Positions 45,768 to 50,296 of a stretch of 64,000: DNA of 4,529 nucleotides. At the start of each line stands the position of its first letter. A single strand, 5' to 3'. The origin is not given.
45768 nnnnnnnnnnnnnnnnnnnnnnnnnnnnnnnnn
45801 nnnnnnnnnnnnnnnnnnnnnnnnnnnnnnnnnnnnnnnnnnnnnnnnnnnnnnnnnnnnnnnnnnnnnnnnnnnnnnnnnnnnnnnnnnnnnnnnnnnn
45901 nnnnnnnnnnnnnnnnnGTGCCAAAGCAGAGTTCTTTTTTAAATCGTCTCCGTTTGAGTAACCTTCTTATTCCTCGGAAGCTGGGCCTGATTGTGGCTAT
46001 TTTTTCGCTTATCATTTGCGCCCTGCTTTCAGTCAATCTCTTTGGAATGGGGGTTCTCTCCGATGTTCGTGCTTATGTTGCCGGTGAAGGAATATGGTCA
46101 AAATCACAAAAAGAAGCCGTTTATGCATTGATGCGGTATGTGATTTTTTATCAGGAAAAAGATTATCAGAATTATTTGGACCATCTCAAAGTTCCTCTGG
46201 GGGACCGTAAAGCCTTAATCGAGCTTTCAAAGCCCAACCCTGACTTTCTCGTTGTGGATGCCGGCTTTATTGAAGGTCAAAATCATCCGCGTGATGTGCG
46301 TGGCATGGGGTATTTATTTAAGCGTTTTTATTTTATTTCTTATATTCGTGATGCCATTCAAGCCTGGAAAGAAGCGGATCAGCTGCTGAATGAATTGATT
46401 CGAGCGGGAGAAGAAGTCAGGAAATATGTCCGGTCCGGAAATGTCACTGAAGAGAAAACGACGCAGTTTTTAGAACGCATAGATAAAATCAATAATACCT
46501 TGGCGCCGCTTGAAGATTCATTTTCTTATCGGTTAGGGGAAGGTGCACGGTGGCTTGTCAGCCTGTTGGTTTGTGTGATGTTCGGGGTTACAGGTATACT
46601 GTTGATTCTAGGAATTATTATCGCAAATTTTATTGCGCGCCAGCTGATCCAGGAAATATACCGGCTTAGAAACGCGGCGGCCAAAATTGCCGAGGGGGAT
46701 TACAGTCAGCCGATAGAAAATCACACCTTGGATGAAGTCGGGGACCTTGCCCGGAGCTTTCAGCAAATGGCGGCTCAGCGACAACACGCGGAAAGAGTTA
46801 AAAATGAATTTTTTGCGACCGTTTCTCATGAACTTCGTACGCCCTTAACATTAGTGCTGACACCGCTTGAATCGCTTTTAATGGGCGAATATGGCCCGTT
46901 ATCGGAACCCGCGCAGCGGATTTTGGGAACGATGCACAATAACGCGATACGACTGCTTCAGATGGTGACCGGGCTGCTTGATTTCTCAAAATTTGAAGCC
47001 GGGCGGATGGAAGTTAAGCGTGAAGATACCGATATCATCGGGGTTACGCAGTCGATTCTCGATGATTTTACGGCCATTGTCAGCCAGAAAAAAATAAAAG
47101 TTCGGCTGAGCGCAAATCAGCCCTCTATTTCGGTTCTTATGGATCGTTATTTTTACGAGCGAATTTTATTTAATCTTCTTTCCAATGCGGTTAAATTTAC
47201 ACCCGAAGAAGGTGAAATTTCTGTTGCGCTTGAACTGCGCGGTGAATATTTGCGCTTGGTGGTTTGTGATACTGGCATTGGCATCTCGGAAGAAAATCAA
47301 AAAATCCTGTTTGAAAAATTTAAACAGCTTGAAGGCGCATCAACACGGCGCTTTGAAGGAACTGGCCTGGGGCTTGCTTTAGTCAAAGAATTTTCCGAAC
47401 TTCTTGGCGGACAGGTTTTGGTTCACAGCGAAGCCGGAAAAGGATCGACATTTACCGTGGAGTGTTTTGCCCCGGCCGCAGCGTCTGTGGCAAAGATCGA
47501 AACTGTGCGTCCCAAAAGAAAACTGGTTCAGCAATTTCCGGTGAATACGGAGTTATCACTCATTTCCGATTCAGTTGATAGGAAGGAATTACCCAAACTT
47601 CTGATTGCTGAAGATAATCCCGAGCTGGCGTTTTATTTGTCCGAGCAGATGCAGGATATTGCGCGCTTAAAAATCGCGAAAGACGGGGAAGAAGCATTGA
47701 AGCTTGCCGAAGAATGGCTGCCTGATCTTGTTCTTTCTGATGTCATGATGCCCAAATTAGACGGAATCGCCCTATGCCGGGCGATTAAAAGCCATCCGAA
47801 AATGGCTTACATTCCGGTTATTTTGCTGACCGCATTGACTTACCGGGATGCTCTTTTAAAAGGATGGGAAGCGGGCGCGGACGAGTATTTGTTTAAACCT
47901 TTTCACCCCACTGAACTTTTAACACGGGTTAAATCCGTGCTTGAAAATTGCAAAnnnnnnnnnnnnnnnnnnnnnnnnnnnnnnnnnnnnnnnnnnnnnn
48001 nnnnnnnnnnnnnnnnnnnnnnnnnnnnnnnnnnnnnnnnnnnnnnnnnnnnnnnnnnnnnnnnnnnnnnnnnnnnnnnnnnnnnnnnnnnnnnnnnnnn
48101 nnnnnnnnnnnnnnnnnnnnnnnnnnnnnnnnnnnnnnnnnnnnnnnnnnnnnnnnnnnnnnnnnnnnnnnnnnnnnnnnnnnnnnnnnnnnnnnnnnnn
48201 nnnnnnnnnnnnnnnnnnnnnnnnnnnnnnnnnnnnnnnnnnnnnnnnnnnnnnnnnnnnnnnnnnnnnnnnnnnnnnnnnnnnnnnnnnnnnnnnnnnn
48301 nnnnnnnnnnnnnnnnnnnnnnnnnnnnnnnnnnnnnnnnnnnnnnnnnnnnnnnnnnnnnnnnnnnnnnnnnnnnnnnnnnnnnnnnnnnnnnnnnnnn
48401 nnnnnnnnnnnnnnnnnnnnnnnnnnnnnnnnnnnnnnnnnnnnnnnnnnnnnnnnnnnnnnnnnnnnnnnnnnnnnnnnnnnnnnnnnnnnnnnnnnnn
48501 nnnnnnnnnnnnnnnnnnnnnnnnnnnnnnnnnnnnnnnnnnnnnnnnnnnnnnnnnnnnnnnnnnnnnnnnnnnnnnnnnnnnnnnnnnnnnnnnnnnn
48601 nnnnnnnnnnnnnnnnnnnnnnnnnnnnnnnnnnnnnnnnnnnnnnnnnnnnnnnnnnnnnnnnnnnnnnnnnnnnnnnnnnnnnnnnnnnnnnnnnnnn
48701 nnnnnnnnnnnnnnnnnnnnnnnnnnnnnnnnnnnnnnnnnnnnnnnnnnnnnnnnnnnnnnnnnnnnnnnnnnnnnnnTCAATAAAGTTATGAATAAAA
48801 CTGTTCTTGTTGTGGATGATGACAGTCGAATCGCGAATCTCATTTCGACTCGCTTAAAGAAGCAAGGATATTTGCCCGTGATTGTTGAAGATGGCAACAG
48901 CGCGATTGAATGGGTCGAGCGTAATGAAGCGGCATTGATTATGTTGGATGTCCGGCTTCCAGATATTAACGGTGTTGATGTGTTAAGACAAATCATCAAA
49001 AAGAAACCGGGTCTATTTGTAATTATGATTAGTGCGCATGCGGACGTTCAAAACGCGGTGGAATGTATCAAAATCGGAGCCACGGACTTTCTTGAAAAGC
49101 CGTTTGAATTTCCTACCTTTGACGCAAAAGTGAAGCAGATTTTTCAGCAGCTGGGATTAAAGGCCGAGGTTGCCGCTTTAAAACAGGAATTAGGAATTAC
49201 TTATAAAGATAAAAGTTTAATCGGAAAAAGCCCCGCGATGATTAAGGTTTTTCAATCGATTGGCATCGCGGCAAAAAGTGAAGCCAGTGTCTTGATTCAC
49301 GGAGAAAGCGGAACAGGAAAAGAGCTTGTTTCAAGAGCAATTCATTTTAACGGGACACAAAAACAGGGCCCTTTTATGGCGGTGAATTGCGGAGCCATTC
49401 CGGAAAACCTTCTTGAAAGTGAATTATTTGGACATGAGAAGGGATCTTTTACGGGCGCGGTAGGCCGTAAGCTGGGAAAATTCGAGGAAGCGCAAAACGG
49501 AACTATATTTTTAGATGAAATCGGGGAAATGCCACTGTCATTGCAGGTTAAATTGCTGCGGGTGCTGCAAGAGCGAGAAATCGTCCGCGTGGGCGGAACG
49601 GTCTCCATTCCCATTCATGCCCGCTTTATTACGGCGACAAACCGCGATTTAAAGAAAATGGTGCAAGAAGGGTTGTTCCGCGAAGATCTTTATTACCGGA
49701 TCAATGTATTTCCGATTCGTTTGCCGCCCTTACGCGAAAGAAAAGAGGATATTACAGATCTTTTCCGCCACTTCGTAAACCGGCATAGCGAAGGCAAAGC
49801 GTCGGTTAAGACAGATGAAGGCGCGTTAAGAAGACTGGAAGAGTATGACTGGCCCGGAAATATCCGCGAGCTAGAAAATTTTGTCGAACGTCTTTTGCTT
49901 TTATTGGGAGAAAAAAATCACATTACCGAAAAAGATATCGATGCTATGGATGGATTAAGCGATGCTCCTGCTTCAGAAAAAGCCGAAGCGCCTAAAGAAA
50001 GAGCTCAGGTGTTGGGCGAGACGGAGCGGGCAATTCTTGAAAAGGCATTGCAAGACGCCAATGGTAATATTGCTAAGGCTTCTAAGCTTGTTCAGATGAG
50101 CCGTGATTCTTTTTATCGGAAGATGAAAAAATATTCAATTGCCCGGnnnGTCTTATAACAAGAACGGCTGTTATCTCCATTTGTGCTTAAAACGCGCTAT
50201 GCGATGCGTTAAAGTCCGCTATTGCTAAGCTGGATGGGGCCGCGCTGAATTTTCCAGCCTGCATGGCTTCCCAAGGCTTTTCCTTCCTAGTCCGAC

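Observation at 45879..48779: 966-aa hybrid kinase with two complete HisKA-HATPase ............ flanking an internal receiver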

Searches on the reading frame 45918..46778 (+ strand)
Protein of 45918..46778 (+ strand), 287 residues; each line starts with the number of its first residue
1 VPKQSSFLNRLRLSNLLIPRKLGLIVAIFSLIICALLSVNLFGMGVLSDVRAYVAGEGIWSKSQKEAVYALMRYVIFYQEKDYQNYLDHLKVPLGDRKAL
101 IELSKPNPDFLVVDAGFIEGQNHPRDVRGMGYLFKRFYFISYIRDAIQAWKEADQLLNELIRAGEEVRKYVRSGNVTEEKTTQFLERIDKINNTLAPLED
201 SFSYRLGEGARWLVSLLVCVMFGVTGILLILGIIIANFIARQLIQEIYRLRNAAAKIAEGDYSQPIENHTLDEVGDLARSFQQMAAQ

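Call 28: find_related_loci(query=A1, collection=genome_contigs, flank=7000)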
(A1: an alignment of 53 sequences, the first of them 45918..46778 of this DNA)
Query A1 (287 aa) in genome_contigs; peptide patterns used: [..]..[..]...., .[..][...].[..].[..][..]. (x = any residue, [..] = any of these).
600 stretches matched a pattern (row limit reached: there are more); 472 encode a relative of the query (tblastn E <= 1e-3); the best 80 are kept; 80 distinct loci.
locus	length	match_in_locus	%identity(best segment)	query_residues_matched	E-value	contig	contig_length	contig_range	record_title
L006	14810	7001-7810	80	18-287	2e-134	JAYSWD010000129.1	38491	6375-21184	MAG: Candidatus Omnitrophota bacterium isolate GFS_12873 GFS_12873_128, whole genome shotgun sequence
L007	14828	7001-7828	42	12-287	6e-70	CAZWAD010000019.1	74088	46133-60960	MAG TPA_asm: uncultured Chitinophaga sp. isolate SRP287453_co1_292 genome assembly, contig: NODE_491_length_74088_cov_9.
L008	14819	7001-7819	40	15-287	6e-69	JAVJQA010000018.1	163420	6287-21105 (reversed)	MAG: Marinoscillum sp. isolate E1-EBD-14 k141_34955, whole genome shotgun sequence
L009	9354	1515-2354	41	7-287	2e-68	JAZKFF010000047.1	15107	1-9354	MAG: Bacteroidota bacterium isolate DC_HB_02_SPN181219-bin065 DCHB02SPN_B065_0_000000000047, whole genome shotgun sequen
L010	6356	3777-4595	42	15-287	1e-68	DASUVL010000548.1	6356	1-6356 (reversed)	MAG TPA_asm: Niastella sp. isolate SMAG_U1814 k141_1371102, whole genome shotgun sequence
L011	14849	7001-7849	38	3-287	2e-68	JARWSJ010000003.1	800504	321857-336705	Chitinophagaceae bacterium 26-R-25 NODE_3_length_800504_cov_205.067341, whole genome shotgun sequence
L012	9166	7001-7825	41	13-287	8e-68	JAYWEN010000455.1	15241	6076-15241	MAG: Elusimicrobiota bacterium isolate GL98_DN_concoct_111 GL98_DN_concoct_111_454, whole genome shotgun sequence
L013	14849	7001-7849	40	3-287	5e-68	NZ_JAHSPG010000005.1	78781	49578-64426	Pinibacter aurantiacus strain MAH-26 platanus_K_17_124_5, whole genome shotgun sequence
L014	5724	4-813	47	18-287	2e-67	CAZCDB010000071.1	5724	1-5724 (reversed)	MAG TPA_asm: uncultured Planctomycetia bacterium isolate SRP150892_co2_175 genome assembly, contig: NODE_23308_length_57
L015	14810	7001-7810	41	18-287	2e-67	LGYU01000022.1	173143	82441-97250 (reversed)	Chitinophagaceae bacterium PMP191F 191F_contig_22, whole genome shotgun sequence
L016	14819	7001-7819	41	15-287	4e-67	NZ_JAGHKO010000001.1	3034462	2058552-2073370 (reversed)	Niastella soli strain MAH-29 platanus_K_17_124_1, whole genome shotgun sequence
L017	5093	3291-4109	40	15-287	8e-67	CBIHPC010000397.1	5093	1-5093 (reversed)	MAG TPA_asm: uncultured Niastella sp. isolate SRR18156214_maxbin2_6 genome assembly, contig: ERZ27336874.7706, whole gen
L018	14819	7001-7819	41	13-285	2e-66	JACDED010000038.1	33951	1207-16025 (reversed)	MAG: Bacteroidetes bacterium isolate MGR_bin351 SD2902_NODE_168_length_33951_cov_1.233858, whole genome shotgun sequence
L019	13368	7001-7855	40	7-287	2e-66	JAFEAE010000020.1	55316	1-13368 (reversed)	MAG: Bacteroidetes bacterium isolate SZAS LIN-48 LIN-746__20__length-55316, whole genome shotgun sequence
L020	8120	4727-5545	41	15-287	2e-66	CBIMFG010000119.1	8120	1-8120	MAG TPA_asm: uncultured Niastella sp. isolate SRR16817041_binner13_Refined_41 genome assembly, contig: ERZ27393765.3409,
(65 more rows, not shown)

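Call 30: predict_structure(alignment_id=A1)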
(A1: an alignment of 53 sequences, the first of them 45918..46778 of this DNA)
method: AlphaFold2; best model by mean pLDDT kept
length: 287 residues; sequences in the alignment: 53
mean_pLDDT: 85.8   pTM: 0.70
mean pLDDT of the five models: 85.8, 85.3, 84.9, 82.7, 82.0
residues with pLDDT >= 90: 111; 70-90: 159; 50-70: 7; < 50: 10
segments of 3 or more residues with pLDDT < 50: 1-9
pLDDT, mean of each block of 10 residues (from residue 1): 46 71 85 88 87 86 94 96 97 92 91 94 91 83 81 90 95 92 94 88 81 86 88 86 83 84 73 80 81
secondary structure, 60 per line:
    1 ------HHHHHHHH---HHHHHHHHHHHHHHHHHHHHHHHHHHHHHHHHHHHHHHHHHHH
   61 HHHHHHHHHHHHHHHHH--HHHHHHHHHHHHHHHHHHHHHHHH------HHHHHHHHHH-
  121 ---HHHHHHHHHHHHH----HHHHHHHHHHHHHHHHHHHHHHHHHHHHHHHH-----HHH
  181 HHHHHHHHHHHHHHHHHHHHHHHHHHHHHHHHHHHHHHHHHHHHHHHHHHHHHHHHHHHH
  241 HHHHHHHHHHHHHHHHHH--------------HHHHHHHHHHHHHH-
elements in order: H7-14 H18-77 H80-103 H110-119 H124-136 H141-172 H178-258 H273-286

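Call 33: fold_search(model_id=the predicted structure, library=pdb)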
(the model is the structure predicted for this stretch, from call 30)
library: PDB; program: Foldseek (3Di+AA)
matches with E <= 10: 578; with E <= 0.001: 0
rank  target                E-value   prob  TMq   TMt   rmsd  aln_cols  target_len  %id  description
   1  5jgp                  1.7e-02  1.00  0.44  0.53   7.2       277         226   15  Crystal structure of the nitrate/nitrite sensor NarQ fragment bound with iodide ions (released 2017-05-31)
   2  5iji                  1.9e-02  1.00  0.39  0.46   7.7       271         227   16  Fragment of nitrate/nitrite sensor histidine kinase NarQ (WT) in symmetric holo state (released 2017-05-31)
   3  5jeq                  2.9e-02  1.00  0.52  0.63   5.1       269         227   13  Fragment of nitrate/nitrite sensor histidine kinase NarQ (R50K) in symmetric apo state (released 2017-05-31)
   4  6yue                  3.1e-02  1.00  0.41  0.48   7.0       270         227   14  Fragment of nitrate/nitrite sensor histidine kinase NarQ (R50S variant) (released 2020-05-06)
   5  5jef_B                3.7e-02  1.00  0.46  0.56   6.5       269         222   14  Fragment of nitrate/nitrite sensor histidine kinase NarQ (WT) in asymmetric holo state (released 2017-05-31)
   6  8f7n                  4.2e-02  0.77  0.21  0.18  32.3       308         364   15  Crystal structure of chemoreceptor McpZ ligand sensing domain (released 2023-07-05)
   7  5jef_A                6.1e-02  0.99  0.37  0.43   7.5       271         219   13  Fragment of nitrate/nitrite sensor histidine kinase NarQ (WT) in asymmetric holo state (released 2017-05-31)
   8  2xra_A                1.8e-01  0.84  0.26  0.35  22.0       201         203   10  crystal structure of the HK20 Fab in complex with a gp41 mimetic 5- Helix (released 2010-12-15)
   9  1x04                  2.8e-01  0.63  0.25  0.34  30.1       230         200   13  Crystal structure of endophilin BAR domain (mutant) (released 2006-05-02)
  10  8a1g_A                2.8e-01  0.41  0.19  0.25  26.2       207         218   14  Structure of the SNX1-SNX5 complex (released 2023-06-14)
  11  4akv_A                2.9e-01  0.38  0.20  0.18  27.2       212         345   11  Crystal structure of human sorting nexin 33 (SNX33) (released 2012-08-01)
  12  6egc                  3.4e-01  0.99  0.34  0.58   6.7       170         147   14  Single-chain version of 2L4HC2_23 (PDB 5J0K) (released 2019-05-29)
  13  6h7w_M                3.4e-01  0.80  0.30  0.37  34.2       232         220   13  Model of retromer-Vps5 complex assembled on membrane. (released 2018-09-26)
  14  8c5v_I                3.5e-01  0.99  0.56  0.33  15.0       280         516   15  Chemotaxis core signalling unit from E protein lysed E. coli cells (released 2023-09-13)
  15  1i49_A                4.6e-01  0.33  0.20  0.27  29.9       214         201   15  CRYSTAL STRUCTURE ANALYSIS OF ARFAPTIN (released 2001-05-16)
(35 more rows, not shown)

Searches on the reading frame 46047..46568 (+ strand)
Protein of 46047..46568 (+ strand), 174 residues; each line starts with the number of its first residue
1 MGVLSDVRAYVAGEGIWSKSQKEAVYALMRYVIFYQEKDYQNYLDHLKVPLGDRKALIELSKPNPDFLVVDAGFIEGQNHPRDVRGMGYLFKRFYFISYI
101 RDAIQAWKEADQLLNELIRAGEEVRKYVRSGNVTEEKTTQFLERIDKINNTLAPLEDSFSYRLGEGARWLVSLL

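Call 19: search_solved_structures(query=window:46047-46568:+, max_evalue=10)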
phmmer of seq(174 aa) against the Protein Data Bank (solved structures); distinct sequences matched with E-value up to 10: 1.
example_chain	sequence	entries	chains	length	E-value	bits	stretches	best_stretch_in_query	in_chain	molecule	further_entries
1al0_B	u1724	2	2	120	1.1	12.3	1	91-156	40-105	SCAFFOLDING PROTEIN GPB | PROTEIN (SCAFFOLDING PROTEIN GPB)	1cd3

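Call 20: search_protein_families(library=pfam, proteins=[window:46047-46568:+], max_evalue=0.1)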
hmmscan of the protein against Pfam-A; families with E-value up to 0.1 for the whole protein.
seq(174 aa): 1 family
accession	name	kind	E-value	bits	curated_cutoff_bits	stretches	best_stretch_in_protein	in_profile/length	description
PF18982.5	JetA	-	0.033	13.2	26.2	1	94-155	190-247/434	Wadjet protein JetA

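Call 67: search_protein_families(library=ncbifam, proteins=[window:46047-46568:+], max_evalue=0.01)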
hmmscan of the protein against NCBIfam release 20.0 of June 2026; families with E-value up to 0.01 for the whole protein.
seq(174 aa): 1 family
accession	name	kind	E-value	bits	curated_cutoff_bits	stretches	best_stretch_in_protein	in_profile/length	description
TIGR01837.1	PHA_granule_1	subfamily_domain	0.003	17.6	94.7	0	108-164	22-84/118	poly(hydroxyalkanoate) granule-associated protein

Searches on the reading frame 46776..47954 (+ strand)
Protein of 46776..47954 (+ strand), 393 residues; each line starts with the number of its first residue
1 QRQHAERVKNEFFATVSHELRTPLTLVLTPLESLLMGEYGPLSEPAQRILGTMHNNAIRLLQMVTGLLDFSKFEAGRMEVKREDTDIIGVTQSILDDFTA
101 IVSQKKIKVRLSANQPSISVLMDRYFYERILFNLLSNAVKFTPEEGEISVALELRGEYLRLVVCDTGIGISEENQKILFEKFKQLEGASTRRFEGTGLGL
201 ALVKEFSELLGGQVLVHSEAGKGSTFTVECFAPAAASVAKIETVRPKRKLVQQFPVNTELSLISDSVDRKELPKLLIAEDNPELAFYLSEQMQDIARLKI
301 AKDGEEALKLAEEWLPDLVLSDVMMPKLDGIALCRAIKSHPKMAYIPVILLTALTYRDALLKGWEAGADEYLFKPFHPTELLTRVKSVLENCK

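Call 61: search_protein_representatives(protein=window:46776-47954:+)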
Query: 393 residues. Proteins with E-value up to 0.001 (for the whole library): 1706875; up to 1e-10: 934901; up to 1e-30: 261617. The best 150 are listed.
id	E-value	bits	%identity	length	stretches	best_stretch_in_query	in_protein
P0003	3.0e-219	743.5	61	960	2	1-391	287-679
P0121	3.1e-195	664.5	37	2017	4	5-389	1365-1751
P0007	6.6e-176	601.0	53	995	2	5-392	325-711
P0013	4.3e-173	591.7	44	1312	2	5-389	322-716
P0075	8.7e-172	587.4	46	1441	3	4-391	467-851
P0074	2.6e-171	585.9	44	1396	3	5-389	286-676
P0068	1.7e-170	583.2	43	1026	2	4-390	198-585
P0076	1.0e-169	580.6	44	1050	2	4-391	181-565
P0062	5.6e-169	578.2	43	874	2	4-390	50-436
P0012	1.1e-168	577.2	44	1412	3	3-390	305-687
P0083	5.6e-168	574.9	44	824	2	4-389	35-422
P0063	1.3e-165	567.1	45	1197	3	4-390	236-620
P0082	1.5e-165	566.9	43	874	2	5-389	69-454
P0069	3.3e-164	562.5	43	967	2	5-390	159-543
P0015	1.1e-163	560.8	46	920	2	3-389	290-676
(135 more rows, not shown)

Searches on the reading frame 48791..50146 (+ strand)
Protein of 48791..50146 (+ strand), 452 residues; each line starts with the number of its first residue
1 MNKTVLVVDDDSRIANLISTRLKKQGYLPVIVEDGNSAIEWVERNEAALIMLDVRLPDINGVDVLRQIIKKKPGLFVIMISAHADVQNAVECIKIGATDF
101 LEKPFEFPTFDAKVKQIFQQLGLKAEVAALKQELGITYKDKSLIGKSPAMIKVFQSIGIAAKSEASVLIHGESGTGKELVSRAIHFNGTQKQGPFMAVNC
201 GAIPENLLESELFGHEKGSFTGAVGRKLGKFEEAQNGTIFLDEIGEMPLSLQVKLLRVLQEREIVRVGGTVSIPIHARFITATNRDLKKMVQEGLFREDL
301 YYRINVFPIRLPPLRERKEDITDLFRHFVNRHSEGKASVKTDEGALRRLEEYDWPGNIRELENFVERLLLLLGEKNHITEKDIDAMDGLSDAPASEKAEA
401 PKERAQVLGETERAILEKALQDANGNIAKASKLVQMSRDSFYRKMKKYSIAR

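Call 20: search_protein_families(library=pfam, proteins=[window:48791-50146:+], max_evalue=0.1)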
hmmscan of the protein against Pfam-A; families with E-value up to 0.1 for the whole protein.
window:48791-50146:+ (452 aa): 14 families
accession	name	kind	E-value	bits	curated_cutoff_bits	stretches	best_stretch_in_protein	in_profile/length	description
PF00158.32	Sigma54_activat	-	3.8e-71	238.6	20.2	1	143-309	1-167/168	Sigma-54 interaction domain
PF00072.30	Response_reg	-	8.9e-27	93.9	30.2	1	5-114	1-110/111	Response regulator receiver domain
PF14532.12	Sigma54_activ_2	-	8.9e-23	81.5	25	1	144-314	1-138/138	Sigma-54 interaction domain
PF25601.1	AAA_lid_14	-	2.9e-19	69.1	27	1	315-385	1-72/87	AAA+ ATPase lid domain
PF02954.25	HTH_8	-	6.3e-12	45.5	22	1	408-448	2-42/42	Bacterial regulatory protein, Fis family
PF07728.20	AAA_5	-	4.8e-05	23.8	22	1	167-285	2-123/139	AAA domain (dynein-related subfamily)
PF01078.27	Mg_chelatase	-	0.00021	21.2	20.3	0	226-284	97-157/207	Magnesium chelatase, subunit ChlI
PF20274.4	cREC_REC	-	0.0042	18.2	27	1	6-72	3-60/88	Cyclic-phosphate processing Receiver domain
PF07724.20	AAA_2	-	0.0057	17.1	27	1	163-292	2-132/166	AAA domain (Cdc48 subfamily)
PF00004.35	AAA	-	0.0077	17.1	21.2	1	167-297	1-120/131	ATPase family associated with various cellular activities (AAA)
PF13551.12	HTH_29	-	0.053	14.1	28.1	0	419-443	7-31/64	Winged helix-turn helix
PF08828.15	DSX_dimer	-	0.063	13.3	23.9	0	73-93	25-45/49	Doublesex dimerisation domain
PF13191.12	AAA_16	-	0.074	14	32.6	0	160-201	20-61/167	AAA ATPase domain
PF06490.17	FleQ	-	0.079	13.7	22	0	4-108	1-97/108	Flagellar regulatory protein FleQ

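Call 63: list_cluster_members(proteins=[P0001, window:48791-50146:+, window:45485-45892:+])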
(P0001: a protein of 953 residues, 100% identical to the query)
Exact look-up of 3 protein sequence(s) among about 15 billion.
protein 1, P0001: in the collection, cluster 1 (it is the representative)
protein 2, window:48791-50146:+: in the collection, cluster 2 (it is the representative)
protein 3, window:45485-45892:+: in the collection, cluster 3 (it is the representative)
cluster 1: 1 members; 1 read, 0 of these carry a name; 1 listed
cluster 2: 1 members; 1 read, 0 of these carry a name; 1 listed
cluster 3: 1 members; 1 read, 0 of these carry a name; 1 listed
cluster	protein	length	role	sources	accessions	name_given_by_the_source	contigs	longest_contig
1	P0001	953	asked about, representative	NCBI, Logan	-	-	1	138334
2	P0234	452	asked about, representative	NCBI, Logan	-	-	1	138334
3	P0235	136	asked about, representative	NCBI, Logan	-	-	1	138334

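Call 67: search_protein_families(library=ncbifam, proteins=[window:48791-50146:+], max_evalue=0.01)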
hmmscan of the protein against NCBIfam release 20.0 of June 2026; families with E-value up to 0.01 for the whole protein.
window:48791-50146:+ (452 aa): 121 families (the best 25 are shown)
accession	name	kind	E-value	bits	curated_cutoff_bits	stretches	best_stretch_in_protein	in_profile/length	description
NF008469.0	PRK11361.1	equivalog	3.2e-133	444.8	714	1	3-451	5-457/461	acetoacetate metabolism transcriptional regulator AtoC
TIGR01818.1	ntrC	equivalog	4.8e-131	437.7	558.6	1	5-401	1-395/463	nitrogen regulation protein NR(I)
TIGR02915.1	PEP_resp_reg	equivalog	1.6e-124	416.1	502.6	1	5-450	1-444/445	PEP-CTERM-box response regulator transcription factor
NF041946.1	LuxO_transreg_Vib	equivalog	2.7e-109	366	800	1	8-448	2-460/463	quorum-sensing sigma-54 dependent transcriptional regulator LuxO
NF041552.1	TF_PrdR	equivalog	5.3e-109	365.1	795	1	125-448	249-576/577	sigma-54 dependent transcriptional regulator PrdR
NF051870.1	NAssimRespRegNtrX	equivalog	9.4e-106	354.4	600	1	4-448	3-450/452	nitrogen assimilation response regulator NtrX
NF007689.0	PRK10365.1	equivalog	1.4e-105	353.6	760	1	4-445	7-439/441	sigma-54-dependent response regulator transcription factor ZraR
TIGR01817.1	nifA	equivalog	3.3e-104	349.5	528.85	1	136-429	191-483/534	nif-specific transcriptional activator NifA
NF011695.0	PRK15115.1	equivalog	1.2e-102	344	763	1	4-448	8-436/445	two-component system response regulator GlrR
NF008176.1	PRK10923.1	equivalog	2.5e-102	342.9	620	1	4-408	5-406/469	nitrogen regulation protein NR(I)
NF050807.1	TransRegFlbDCaul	equivalog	1.2e-98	331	750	1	32-449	30-439/454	sigma-54-dependent transcriptional regulator FlbD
NF003451.0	PRK05022.1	equivalog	4.3e-98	329.2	476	1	136-450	187-510/512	nitric oxide reductase transcriptional regulator NorR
TIGR02329.1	propionate_PrpR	equivalog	1.9e-95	320.5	499.2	1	128-447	199-526/526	propionate catabolism operon regulatory protein PrpR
NF049963.1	RespRegFlgRCampy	domain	1.5e-94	317.3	750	1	26-450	22-429/429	fla regulon two-component system response regulator FlgR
NF038308.1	RNA_repair_RtcR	equivalog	1.6e-94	317.7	650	1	123-448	162-516/530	RNA repair transcriptional activator RtcR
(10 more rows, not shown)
